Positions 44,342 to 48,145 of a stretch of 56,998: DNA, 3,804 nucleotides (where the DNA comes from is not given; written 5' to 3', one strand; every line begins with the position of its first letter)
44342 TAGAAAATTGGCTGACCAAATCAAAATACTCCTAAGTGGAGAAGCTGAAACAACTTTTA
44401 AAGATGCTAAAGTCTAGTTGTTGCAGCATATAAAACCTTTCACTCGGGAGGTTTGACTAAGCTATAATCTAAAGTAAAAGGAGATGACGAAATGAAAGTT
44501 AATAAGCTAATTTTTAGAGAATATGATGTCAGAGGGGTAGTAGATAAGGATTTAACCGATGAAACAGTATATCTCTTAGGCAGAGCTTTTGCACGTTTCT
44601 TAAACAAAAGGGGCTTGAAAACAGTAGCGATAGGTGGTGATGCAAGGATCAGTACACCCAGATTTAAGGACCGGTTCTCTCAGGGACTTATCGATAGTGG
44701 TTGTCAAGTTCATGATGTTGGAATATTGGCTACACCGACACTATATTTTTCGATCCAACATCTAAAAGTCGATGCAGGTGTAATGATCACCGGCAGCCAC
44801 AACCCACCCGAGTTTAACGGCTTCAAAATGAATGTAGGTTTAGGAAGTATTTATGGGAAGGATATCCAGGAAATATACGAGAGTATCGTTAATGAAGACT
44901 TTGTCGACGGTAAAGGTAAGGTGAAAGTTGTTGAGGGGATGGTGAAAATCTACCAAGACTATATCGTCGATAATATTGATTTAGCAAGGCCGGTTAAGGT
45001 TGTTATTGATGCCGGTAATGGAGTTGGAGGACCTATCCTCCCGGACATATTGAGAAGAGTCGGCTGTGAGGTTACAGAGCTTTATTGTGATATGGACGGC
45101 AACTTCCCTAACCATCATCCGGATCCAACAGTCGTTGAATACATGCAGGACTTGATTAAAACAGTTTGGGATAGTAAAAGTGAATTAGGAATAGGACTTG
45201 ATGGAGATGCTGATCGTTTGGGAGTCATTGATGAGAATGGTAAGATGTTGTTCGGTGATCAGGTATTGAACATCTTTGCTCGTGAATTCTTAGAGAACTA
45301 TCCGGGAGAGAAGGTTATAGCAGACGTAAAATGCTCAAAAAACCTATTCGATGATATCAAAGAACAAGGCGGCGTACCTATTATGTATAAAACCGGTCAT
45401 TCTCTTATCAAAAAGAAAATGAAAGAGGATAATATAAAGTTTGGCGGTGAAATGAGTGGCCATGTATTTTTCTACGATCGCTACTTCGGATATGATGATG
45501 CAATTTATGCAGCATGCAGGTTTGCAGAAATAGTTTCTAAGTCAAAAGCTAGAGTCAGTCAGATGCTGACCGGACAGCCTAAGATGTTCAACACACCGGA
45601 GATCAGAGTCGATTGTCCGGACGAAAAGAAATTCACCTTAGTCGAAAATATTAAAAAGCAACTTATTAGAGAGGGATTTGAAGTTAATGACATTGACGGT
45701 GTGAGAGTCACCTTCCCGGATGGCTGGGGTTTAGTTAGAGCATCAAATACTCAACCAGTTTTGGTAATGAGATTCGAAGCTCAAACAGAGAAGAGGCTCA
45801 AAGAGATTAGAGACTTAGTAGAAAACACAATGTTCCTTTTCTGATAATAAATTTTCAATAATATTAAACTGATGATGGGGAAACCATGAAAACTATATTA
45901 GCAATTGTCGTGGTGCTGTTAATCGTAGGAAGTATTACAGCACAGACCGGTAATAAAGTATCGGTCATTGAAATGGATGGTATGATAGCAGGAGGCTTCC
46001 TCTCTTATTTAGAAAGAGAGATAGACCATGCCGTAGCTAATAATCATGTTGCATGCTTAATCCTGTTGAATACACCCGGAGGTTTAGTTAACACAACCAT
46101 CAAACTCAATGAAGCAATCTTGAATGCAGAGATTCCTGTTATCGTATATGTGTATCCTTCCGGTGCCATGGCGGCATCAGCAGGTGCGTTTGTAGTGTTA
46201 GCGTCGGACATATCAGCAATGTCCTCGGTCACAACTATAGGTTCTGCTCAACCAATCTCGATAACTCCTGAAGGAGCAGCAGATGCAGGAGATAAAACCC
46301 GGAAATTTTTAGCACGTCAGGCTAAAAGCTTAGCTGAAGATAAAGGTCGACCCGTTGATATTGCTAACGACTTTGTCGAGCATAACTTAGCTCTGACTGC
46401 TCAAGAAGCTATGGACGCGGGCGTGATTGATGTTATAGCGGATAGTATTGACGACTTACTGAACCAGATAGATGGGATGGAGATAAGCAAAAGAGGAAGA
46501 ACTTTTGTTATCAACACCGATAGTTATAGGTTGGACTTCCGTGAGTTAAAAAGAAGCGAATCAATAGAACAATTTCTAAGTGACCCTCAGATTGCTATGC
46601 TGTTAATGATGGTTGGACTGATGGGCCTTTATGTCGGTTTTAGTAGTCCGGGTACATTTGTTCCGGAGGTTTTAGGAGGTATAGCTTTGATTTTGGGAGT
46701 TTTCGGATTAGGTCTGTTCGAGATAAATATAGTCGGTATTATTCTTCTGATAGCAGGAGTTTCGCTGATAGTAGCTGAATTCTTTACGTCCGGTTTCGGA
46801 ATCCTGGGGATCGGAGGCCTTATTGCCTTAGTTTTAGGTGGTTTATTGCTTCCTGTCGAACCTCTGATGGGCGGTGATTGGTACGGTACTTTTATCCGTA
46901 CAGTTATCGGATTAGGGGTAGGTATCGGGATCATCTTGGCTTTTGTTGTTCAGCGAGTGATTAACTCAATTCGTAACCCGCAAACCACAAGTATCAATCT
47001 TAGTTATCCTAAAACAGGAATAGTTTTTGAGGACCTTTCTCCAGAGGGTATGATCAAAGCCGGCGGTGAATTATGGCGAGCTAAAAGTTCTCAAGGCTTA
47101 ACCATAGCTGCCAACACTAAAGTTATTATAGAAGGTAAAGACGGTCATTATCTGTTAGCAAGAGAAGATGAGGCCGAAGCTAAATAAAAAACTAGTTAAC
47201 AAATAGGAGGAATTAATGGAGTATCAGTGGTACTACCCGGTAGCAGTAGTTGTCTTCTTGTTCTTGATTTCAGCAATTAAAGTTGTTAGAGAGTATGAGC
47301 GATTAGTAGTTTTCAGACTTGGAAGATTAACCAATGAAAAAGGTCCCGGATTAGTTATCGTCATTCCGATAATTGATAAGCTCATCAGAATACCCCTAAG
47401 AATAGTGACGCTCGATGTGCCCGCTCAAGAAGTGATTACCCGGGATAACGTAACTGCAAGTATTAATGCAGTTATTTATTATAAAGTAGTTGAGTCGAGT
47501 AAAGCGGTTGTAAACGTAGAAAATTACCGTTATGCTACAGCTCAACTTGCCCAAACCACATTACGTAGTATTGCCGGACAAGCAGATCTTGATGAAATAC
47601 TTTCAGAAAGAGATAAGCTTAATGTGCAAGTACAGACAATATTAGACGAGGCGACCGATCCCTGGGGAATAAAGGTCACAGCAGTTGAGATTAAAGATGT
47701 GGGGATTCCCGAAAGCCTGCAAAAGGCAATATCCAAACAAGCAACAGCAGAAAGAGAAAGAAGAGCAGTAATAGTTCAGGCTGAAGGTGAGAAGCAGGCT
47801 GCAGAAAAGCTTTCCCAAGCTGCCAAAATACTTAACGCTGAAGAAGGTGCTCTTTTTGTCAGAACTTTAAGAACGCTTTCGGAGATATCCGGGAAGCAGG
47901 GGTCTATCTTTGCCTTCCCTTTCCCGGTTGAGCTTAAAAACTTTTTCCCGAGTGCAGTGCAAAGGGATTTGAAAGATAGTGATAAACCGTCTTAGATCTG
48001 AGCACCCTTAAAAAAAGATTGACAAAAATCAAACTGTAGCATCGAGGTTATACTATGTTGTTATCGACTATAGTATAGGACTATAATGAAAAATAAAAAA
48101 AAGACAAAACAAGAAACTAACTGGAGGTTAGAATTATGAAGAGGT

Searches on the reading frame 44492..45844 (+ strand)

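Call 83: search_protein_families(library=pfam, proteins=[window:44492-45844:+], max_evalue=0.00001)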
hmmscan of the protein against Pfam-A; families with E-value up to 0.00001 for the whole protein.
window:44492-45844:+ (450 aa): 4 families
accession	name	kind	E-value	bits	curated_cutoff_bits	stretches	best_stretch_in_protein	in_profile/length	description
PF02878.22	PGM_PMM_I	-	2.8e-37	127.9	22.5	1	6-137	2-136/138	Phosphoglucomutase/phosphomannomutase, alpha/beta/alpha domain I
PF02879.22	PGM_PMM_II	-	1.2e-27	96.9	29.3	1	154-250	3-103/103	Phosphoglucomutase/phosphomannomutase, alpha/beta/alpha domain II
PF02880.22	PGM_PMM_III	-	2.1e-25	89.5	20.7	1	255-363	2-112/115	Phosphoglucomutase/phosphomannomutase, alpha/beta/alpha domain III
PF00408.26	PGM_PMM_IV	-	5.1e-16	58.9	23.1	1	370-443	1-65/68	Phosphoglucomutase/phosphomannomutase, C-terminal domain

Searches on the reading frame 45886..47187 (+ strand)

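Call 83: search_protein_families(library=pfam, proteins=[window:45886-47187:+], max_evalue=0.00001)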
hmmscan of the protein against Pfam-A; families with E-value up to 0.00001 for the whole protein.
window:45886-47187:+ (433 aa): 4 families
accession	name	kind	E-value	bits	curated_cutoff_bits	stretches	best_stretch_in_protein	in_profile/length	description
PF24961.1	NfeD_membrane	-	4.8e-22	78.7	26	1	236-355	2-117/119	NfeD integral membrane domain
PF25145.1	NfeD1b_N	-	1e-20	74.6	40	1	24-177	1-148/189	NfeD1b, N-terminal domain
PF01957.25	NfeD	-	3.2e-10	40.5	29.1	1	376-422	7-52/57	NfeD-like C-terminal, partner-binding domain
PF00574.28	CLP_protease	-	1.4e-07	32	20.2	1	57-186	49-180/182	Clp protease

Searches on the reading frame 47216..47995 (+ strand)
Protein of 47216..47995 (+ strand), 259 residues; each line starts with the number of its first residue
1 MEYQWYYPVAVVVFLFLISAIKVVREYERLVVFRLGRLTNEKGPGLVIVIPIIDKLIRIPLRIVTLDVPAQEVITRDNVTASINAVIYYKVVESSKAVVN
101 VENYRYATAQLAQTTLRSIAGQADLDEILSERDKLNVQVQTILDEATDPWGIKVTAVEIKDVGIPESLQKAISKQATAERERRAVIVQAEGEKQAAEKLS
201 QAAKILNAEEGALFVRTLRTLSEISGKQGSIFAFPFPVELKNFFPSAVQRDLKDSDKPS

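Call 83: search_protein_families(library=pfam, proteins=[window:47216-47995:+], max_evalue=0.00001)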
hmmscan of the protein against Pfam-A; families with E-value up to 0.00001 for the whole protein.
window:47216-47995:+ (259 aa): 1 family
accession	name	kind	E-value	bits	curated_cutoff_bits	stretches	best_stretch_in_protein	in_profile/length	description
PF01145.31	Band_7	-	1.8e-40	139.3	23.6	1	22-193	1-176/176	SPFH domain / Band 7 family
